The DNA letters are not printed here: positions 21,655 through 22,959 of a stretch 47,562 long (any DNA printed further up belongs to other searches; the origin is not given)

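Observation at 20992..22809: Chimeric prepilin combining a class III signal, a pilin head, three Flg_new repeats and a 10-Cys tail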

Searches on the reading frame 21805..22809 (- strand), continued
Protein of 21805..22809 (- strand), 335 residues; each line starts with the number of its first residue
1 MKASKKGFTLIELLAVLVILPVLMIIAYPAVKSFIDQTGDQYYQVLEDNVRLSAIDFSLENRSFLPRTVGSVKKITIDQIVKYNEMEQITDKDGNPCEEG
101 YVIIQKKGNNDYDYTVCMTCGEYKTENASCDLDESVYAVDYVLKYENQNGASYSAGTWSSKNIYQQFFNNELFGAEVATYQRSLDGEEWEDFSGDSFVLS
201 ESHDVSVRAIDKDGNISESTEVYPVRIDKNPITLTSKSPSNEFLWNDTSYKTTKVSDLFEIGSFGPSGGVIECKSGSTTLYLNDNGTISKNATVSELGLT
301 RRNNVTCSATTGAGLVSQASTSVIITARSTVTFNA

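Call 53: find_related_loci(query=A4, collection=genome_contigs, flank=10000)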
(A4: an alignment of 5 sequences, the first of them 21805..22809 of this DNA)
Query A4 (335 aa) in genome_contigs; peptide patterns used: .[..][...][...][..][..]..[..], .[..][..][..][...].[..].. (x = any residue, [..] = any of these).
42 stretches matched a pattern; 3 encode a relative of the query (tblastn E <= 1e-3); 3 distinct loci.
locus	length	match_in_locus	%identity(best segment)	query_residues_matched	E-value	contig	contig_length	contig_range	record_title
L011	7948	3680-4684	60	1-335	6e-142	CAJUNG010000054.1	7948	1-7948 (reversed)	MAG TPA_asm: uncultured Bacilli bacterium isolate MGBC162581 genome assembly, contig: MGBC162581.54, whole genome shotgu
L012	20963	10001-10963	53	6-325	2e-106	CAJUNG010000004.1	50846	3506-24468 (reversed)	MAG TPA_asm: uncultured Bacilli bacterium isolate MGBC162581 genome assembly, contig: MGBC162581.4, whole genome shotgun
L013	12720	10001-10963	52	6-325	7e-106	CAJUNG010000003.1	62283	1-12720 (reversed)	MAG TPA_asm: uncultured Bacilli bacterium isolate MGBC162581 genome assembly, contig: MGBC162581.3, whole genome shotgun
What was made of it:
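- Tried and rejected: Identified only as a relative of 'uncultured Bacilli bacterium MGBC162581' (call 53).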

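Call 57: search_protein_families(library=pfam, proteins=[L012:4822-5913:+, L012:6089-6925:+, L012:6932-7747:+, L012:7738-8499:+, L012:8544-9584:+, L012:9553-9897:+, L012:12600-13142:+, L012:13220-13765:+, L012:13847-14938:+, L012:14940-15845:+], max_evalue=0.001)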
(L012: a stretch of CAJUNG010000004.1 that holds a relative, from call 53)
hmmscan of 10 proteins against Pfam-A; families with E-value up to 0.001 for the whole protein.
L012:4822-5913:+ (363 aa): 3 families
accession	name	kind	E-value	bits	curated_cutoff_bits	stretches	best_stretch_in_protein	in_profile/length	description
PF01381.28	HTH_3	-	1.2e-06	28.9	23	1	20-73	1-54/55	Helix-turn-helix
PF06114.19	Peptidase_M78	-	2.8e-06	27.6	22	1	261-325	43-107/123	IrrE N-terminal-like domain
PF13443.12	HTH_26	-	3e-06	27.8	22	0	20-53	2-35/63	Cro/C1-type HTH DNA-binding domain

L012:6089-6925:+ (278 aa): 1 family
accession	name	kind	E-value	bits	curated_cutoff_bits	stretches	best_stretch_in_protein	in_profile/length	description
PF04018.18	VCA0040-like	-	3.2e-46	158.3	26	1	14-246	1-229/246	Undecaprenyl phosphate translocase-like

L012:6932-7747:+ (271 aa): 1 family
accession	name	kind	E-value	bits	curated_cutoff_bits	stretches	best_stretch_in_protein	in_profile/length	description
PF02673.24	BacA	-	2e-81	273.9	33.4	1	6-263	2-257/257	Bacitracin resistance protein BacA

L012:7738-8499:+ (253 aa): 1 family
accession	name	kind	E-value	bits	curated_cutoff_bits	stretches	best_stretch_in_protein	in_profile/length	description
PF02535.28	Zip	-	3.2e-23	82.9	35.1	2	99-249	165-321/323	ZIP Zinc transporter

L012:8544-9584:+ (346 aa): 1 family
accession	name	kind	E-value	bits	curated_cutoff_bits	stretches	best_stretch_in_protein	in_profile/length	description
PF07454.18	SpoIIP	-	1.4e-49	169.4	24.4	1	113-334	57-269/269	Stage II sporulation protein P (SpoIIP)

L012:9553-9897:+ (114 aa): 0 families

L012:12600-13142:+ (180 aa): 0 families

L012:13220-13765:+ (181 aa): 1 family
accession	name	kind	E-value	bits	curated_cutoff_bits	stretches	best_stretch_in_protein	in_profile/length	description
PF01765.24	RRF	-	4.5e-62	209.2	29.7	1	20-179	1-164/164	Ribosome recycling factor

L012:13847-14938:+ (363 aa): 3 families
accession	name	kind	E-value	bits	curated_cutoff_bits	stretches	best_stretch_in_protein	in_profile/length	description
PF03033.26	Glyco_transf_28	-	1.6e-41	142.1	26.2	1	7-146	1-138/139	Glycosyltransferase family 28 N-terminal domain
PF04101.22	Glyco_tran_28_C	-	1.7e-33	116.4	22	1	192-348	2-162/166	Glycosyltransferase family 28 C-terminal domain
PF13439.12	Glyco_transf_4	-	0.0005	20.6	28.5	0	75-141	51-122/170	Glycosyltransferase Family 4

L012:14940-15845:+ (301 aa): 2 families
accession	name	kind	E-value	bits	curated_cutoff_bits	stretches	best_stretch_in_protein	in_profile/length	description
PF02873.21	MurB_C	-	1.1e-33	115.8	27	1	201-298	3-99/99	UDP-N-acetylenolpyruvoylglucosamine reductase, C-terminal domain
PF01565.28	FAD_binding_4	-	8.6e-21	74.5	26.4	1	35-162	2-137/139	FAD binding domain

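Call 60: search_protein_families(library=pfam, proteins=[L013:44-1474:+, L013:1812-3206:+, L013:3297-3869:-, L013:4024-5655:+, L013:5770-8112:+, L013:7943-9916:+, L011:333-908:+, L011:1082-2143:+, L011:6151-6579:+, L012:9875-12583:+], max_evalue=0.001)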
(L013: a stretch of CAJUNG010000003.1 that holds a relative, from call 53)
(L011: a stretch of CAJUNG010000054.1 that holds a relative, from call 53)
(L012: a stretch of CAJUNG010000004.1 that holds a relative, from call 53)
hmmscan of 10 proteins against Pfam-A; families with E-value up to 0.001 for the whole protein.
L013:44-1474:+ (476 aa): 0 families

L013:1812-3206:+ (464 aa): 2 families
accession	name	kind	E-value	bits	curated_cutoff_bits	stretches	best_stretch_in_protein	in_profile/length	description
PF00152.25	tRNA-synt_2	-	9.4e-60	202.7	25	1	118-458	3-307/308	tRNA synthetases class II (D, K and N)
PF01336.31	tRNA_anti-codon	-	1.2e-11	44.8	27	1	24-101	2-75/75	OB-fold nucleic acid binding domain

L013:3297-3869:- (190 aa): 1 family
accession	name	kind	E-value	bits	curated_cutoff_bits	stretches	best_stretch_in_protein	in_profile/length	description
PF00160.26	Pro_isomerase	-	1.8e-45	155.4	21.7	1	31-179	2-151/159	Cyclophilin type peptidyl-prolyl cis-trans isomerase/CLD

L013:4024-5655:+ (543 aa): 1 family
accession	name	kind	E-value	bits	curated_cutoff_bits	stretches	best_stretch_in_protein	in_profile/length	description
PF10131.15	PTPS_related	-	4.9e-06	25.7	26.4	1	72-386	3-303/621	6-pyruvoyl-tetrahydropterin synthase related domain; membrane protein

L013:5770-8112:+ (780 aa): 3 families
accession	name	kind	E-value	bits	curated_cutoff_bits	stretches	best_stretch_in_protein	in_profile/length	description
PF00005.33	ABC_tran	-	4.3e-29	102.3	25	1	499-646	2-136/137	ABC transporter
PF00664.28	ABC_membrane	-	4.5e-27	95.9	28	1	200-434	40-274/274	ABC transporter transmembrane region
PF02463.25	SMC_N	-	0.00018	21.5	40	1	618-687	136-209/220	RecF/RecN/SMC N terminal domain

L013:7943-9916:+ (657 aa): 6 families
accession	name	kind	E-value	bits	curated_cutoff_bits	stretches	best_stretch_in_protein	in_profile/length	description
PF00664.28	ABC_membrane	-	2.9e-50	171.9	28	1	92-372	1-273/274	ABC transporter transmembrane region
PF00005.33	ABC_tran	-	8.9e-32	111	25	1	436-584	2-137/137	ABC transporter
PF13304.12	AAA_21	-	4.1e-05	24.2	27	0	546-610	228-295/304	AAA domain, putative AbiEii toxin, Type IV TA system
PF13401.12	AAA_22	-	0.00011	23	27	1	448-593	8-104/130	AAA domain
PF00004.35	AAA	-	0.00043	21.2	21.2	0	450-490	3-45/131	ATPase family associated with various cellular activities (AAA)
PF02367.23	TsaE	-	0.00099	19.5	26.6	0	432-473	8-49/128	Threonylcarbamoyl adenosine biosynthesis protein TsaE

L011:333-908:+ (191 aa): 0 families

L011:1082-2143:+ (353 aa): 6 families
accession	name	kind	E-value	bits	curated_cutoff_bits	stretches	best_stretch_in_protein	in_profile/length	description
PF00154.27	RecA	-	4.4e-141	469.3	27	1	14-274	2-262/262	recA bacterial DNA recombination protein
PF21096.2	RecA_C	-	1.7e-27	95.7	27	1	277-332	1-56/57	RecA C-terminal domain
PF08423.17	Rad51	-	4.1e-09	36.5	22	1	45-238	8-217/244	Rad51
PF06745.19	ATPase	-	8.9e-09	35.5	26.6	1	47-203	3-167/231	KaiC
PF13479.12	AAA_24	-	7.4e-06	26.4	27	1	67-156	5-78/195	AAA domain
PF01637.24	ATPase_2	-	2.6e-05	24.6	33.2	1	65-197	21-116/225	ATPase domain predominantly from Archaea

L011:6151-6579:+ (142 aa): 1 family
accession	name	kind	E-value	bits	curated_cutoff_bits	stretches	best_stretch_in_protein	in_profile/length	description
PF13240.11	Zn_Ribbon_1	-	2.4e-05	24.4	25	1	23-42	2-21/23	zinc-ribbon domain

L012:9875-12583:+ (902 aa): 2 families
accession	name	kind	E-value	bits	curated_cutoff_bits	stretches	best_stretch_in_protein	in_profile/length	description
PF19077.6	Big_13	-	2.6e-08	34.7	27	0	402-454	50-101/102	Bacterial Ig-like domain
PF07963.17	N_methyl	-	7.1e-05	22.7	21.2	1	40-65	2-27/27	Prokaryotic N-terminal methylation motif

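Call 61: predict_structure(alignment_id=A3)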
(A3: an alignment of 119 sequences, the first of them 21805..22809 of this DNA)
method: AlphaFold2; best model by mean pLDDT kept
length: 335 residues; sequences in the alignment: 119
mean_pLDDT: 86.0   pTM: 0.58
mean pLDDT of the five models: 86.0, 85.4, 82.0, 81.8, 81.2
residues with pLDDT >= 90: 162; 70-90: 144; 50-70: 25; < 50: 4
segments of 3 or more residues with pLDDT < 50: none
pLDDT, mean of each block of 10 residues (from residue 1): 68 91 90 85 95 93 82 83 85 90 93 95 91 58 66 77 69 66 92 84 87 76 85 93 94 97 92 97 97 94 95 92 89 74
secondary structure, 60 per line:
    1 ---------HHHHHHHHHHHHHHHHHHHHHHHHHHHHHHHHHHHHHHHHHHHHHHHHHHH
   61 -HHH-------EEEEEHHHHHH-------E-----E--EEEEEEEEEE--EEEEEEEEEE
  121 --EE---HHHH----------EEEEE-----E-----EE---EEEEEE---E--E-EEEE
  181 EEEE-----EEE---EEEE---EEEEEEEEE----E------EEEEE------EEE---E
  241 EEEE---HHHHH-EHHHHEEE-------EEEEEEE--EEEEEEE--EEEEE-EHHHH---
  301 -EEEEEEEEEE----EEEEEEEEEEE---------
elements in order: H10-60 E72-76 H77-82 E99-108 E111-120 H128-131 E142-146 E163-168 E177-184 E190-192 E196-199 E203-211 E223-227 E234-236 E240-244 H248-252 H255-258 E259-261 E269-275 E278-284 E287-291 H294-297 E302-311 E316-326
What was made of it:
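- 22405..22809 (-): Pilin module, aa 1-135. A long alpha1 helix (10-60) is followed by a small beta-sheet (72-76, 99-108, 111-120). Four conserved Cys sit at 97, 117, 120 and 130. AF2 with a 119-sequence MSA gave pLDDT 86 (call 61).
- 22120..22389 (-): Ig-like beta-sandwich domain 1, aa about 141-230. It is Big_13/OmpL47-type and contains the second DKDGN. AF2 strands 142-227 (call 61).
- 21823..22116 (-): Ig-like beta-sandwich domain 2, aa about 232-329. C273 and C307 are invariant among close relatives. The domain ends in 'ITARS', which corresponds to the 'ARHSYPA' junction found in relatives. AF2 strands 234-326 with pLDDT above 90 (call 61).
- On Type IV pilin / type IV filament subunit: The AF2 model (pLDDT 86) has helix 10-60 and strands 72-76, 99-108 and 111-120 (call 61).
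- The AF2 model (pLDDT 86) shows a 50-residue alpha1 helix, a small beta-sheet and then two beta-sandwich domains (call 61).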

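Call 64: fold_search(model_id=the predicted structure, library=pdb)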
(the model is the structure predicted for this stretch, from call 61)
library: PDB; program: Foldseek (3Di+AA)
matches with E <= 10: 1575; with E <= 0.001: 194
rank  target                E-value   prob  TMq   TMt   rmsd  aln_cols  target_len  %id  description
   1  3pdd                  5.0e-07  1.00  0.25  0.36   8.7       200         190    8  Structures of Clostridium thermocellum CbhA fibronectin(III)-like modules (released 2011-11-23)
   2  9fls_A                3.1e-06  1.00  0.28  0.28  13.3       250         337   13  CryoEM structure of the fragment-3 (2061-2397) in the grappling hook protein A (GhpA) in the bacterium Aureispira sp.  (released 2024-10-16)
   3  4p99_A                3.2e-06  1.00  0.22  0.18  17.4       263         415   14  Ca2+-stabilized adhesin helps an Antarctic bacterium reach out and bind ice (released 2014-06-18)
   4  6e57_C                4.2e-06  0.99  0.16  0.14  16.9       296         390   12  Bacteroides ovatus mixed-linkage glucan utilization locus (MLGUL) SGBP-B in complex with mixed-linkage heptasaccharide (released 2019-05-29)
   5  9flu_A                5.3e-06  1.00  0.29  0.29  13.1       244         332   13  CryoEM structure of the fragment-1 (3402-3733) in the grappling hook protein A (GhpA) in the bacterium Aureispira sp.  (released 2024-10-16)
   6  4zmv_A                6.6e-06  1.00  0.20  0.27   9.7       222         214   11  Crystal structure of human P-cadherin (ss-X-dimer pocket I) (released 2016-09-07)
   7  2yn3_C                8.6e-06  1.00  0.32  0.37  11.1       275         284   13  Structural insight into the giant calcium-binding adhesin SiiE: implications for the adhesion of Salmonella enterica t (released 2013-04-03)
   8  6e57_A                1.2e-05  0.97  0.16  0.14  17.1       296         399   12  Bacteroides ovatus mixed-linkage glucan utilization locus (MLGUL) SGBP-B in complex with mixed-linkage heptasaccharide (released 2019-05-29)
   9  4zmt_B                1.3e-05  1.00  0.24  0.31   9.1       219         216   11  Crystal structure of human P-cadherin (ss-X-dimer-long) (released 2016-09-07)
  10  6e57_D                1.4e-05  0.97  0.17  0.15  16.5       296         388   12  Bacteroides ovatus mixed-linkage glucan utilization locus (MLGUL) SGBP-B in complex with mixed-linkage heptasaccharide (released 2019-05-29)
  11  7dm0_A                1.5e-05  1.00  0.32  0.55   5.4       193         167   16  Biofilm associated protein - C region (released 2021-12-15)
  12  2yn5_B                1.5e-05  1.00  0.36  0.41  10.4       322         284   12  Structural insight into the giant calcium-binding adhesin SiiE: implications for the adhesion of Salmonella enterica t (released 2013-04-03)
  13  4zmy                  1.6e-05  1.00  0.21  0.29   9.1       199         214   12  Crystal structure of human P-cadherin (monomer 1) (released 2016-09-07)
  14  4zmw_A                1.7e-05  1.00  0.23  0.30   9.3       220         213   14  Crystal structure of human P-cadherin (enc-X-dimer) (released 2016-09-07)
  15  5k6x_A                1.7e-05  1.00  0.20  0.18  23.1       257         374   10  Sidekick-2 immunoglobulin domains 1-4, crystal form 1 (released 2016-09-28)
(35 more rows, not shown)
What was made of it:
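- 22120..22389 (-): Foldseek matches tandem Ig, Fn3 and cadherin adhesin stalks (call 64).
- On OmpL47-type / Big_13 Ig-like domains (middle region): The predicted fold is a beta-sandwich (calls 61, 64).
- Checked: The 'about 190 aa of unassigned sequence' is two Ig-like domains (calls 61, 64).
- The latter match adhesin stalks such as SiiE, MpIBP, Bap, GhpA and cadherins (call 64).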

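Call 88: search_protein_families(library=pfam, proteins=[P0025, P0028, P0031, P0122], max_evalue=0.001)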
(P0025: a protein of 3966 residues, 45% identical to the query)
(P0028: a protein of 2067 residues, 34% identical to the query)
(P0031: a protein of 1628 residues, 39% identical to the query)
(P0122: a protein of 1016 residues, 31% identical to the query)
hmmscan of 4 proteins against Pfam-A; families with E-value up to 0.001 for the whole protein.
P0025 (3966 aa): 4 families
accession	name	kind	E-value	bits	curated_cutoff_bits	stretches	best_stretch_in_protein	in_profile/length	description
PF19077.6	Big_13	-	1.1e-137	450.1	27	13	1674-1757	7-102/102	Bacterial Ig-like domain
PF13754.12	Big_3_4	-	3.3e-22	78.8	27.3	0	2064-2112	19-63/106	Domain of unknown function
PF03174.19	CHB_HEX_C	-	6.3e-14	52.1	23.6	0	1425-1482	19-73/76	Chitobiase/beta-hexosaminidase C-terminal domain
PF12245.14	Big_3_2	-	3.6e-07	30.8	23.3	0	3808-3874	61-121/122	Bacterial Ig-like domain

P0028 (2067 aa): 5 families
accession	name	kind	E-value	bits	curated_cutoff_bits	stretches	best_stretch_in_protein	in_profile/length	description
PF13953.12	PapC_C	-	1.7e-09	37.8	27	0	1291-1309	28-46/66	PapC C-terminal domain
PF10740.15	DUF2529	-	5.2e-08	33.1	22.3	0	157-217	34-91/169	Domain of unknown function (DUF2529)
PF11191.13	DUF2782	-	1.6e-06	28.6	26.8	0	758-797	6-45/88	Protein of unknown function (DUF2782)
PF13287.12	Fn3_assoc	-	2.8e-06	27.7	23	0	1527-1559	26-58/59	Fn3 associated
PF06462.18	Hyd_WA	-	1.6e-05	25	21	0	1534-1544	4-14/30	Propeller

P0031 (1628 aa): 5 families
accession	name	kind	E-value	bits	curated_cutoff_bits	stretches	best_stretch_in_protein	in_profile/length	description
PF19077.6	Big_13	-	7.1e-33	113.6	27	3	7-89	10-102/102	Bacterial Ig-like domain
PF03174.19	CHB_HEX_C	-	2.7e-17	62.9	23.6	0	473-525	22-70/76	Chitobiase/beta-hexosaminidase C-terminal domain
PF21471.3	Reelin_subrepeat-B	-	6.8e-15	55.4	27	0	215-253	59-93/127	Reelin subrepeat B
PF02012.26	BNR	-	2e-14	51.6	27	0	38-48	1-11/12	BNR/Asp-box repeat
PF11454.13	DUF3016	-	9.5e-06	25.9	25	0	686-713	43-72/139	Protein of unknown function (DUF3016)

P0122 (1016 aa): 3 families
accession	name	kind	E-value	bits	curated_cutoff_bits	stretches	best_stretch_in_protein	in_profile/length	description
PF09479.16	Flg_new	-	1.4e-27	96.1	27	3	250-313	3-64/65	Listeria-Bacteroides repeat domain (List_Bact_rpt)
PF13946.11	DUF4214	-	5.7e-10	39.6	23.2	1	943-1009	4-70/72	Domain of unknown function (DUF4214)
PF07963.17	N_methyl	-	8.4e-05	22.4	21.2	1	6-30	2-26/27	Prokaryotic N-terminal methylation motif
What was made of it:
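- On OmpL47-type / Big_13 Ig-like domains (middle region): Giant proteins that share the domain score as Big_13 (call 88).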

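Call 92: list_cluster_members(proteins=[P0022, P0024, P0023, P0122, P0045, P0001, P0184])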
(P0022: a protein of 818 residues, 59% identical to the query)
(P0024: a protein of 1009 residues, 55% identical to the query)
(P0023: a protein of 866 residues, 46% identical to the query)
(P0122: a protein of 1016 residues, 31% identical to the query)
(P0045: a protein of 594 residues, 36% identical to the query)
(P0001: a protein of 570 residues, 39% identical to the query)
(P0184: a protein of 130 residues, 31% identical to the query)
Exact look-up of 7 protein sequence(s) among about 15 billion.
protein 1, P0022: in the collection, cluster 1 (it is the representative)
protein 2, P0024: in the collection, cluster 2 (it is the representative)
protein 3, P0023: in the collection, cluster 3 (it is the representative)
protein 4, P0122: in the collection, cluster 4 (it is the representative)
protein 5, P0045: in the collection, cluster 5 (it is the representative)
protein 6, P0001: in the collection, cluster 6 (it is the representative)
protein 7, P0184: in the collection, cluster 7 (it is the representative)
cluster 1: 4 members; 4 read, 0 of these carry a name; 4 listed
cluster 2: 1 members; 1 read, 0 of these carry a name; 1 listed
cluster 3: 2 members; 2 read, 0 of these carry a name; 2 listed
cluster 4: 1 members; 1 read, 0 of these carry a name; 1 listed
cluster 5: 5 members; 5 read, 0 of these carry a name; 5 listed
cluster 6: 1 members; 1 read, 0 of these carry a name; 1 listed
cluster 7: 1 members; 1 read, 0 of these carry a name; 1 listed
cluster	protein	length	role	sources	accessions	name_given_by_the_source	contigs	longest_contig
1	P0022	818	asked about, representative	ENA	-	-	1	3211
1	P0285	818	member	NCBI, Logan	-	-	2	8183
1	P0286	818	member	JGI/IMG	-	-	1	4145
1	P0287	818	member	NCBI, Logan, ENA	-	-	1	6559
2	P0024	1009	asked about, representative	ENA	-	-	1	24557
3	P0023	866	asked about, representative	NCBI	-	-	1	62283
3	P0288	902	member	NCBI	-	-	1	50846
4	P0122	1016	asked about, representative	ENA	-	-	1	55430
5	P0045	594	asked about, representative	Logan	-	-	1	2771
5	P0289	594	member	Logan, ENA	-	-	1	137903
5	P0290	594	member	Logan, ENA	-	-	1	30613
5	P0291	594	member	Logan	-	-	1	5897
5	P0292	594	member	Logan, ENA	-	-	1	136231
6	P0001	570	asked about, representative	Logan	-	-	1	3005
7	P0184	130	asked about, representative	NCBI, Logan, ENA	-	-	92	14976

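Call 93: find_encoding_contigs(protein=P0024, flank=10000, max_places=1)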
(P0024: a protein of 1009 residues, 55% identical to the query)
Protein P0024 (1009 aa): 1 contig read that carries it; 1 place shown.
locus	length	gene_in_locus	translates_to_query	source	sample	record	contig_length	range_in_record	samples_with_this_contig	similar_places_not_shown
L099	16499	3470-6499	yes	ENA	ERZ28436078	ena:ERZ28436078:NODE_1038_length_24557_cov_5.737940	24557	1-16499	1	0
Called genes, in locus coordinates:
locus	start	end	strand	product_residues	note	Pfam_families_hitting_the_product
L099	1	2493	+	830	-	?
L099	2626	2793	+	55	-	PF00471:Ribosomal_L33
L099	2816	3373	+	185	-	PF08207:EFP_N, PF01132:EFP, PF09285:Elong-fact-P_C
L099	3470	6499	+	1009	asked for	PF07963:N_methyl (weak), PF18998:Flg_new_2 (faint), PF09479:Flg_new, PF12810:ALK_LTK_GRD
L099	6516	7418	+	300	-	-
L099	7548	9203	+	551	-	-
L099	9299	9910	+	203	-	PF01351:RNase_HII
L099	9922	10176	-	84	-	PF11116:DUF2624 (weak)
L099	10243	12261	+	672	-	PF03717:PBP_dimer, PF00905:Transpeptidase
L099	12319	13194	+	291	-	PF00303:Thymidylat_synt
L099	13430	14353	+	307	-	PF01795:Methyltransf_5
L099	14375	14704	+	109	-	PF04977:DivIC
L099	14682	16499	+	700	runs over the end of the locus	PF03717:PBP_dimer, PF00905:Transpeptidase, PF03793:PASTA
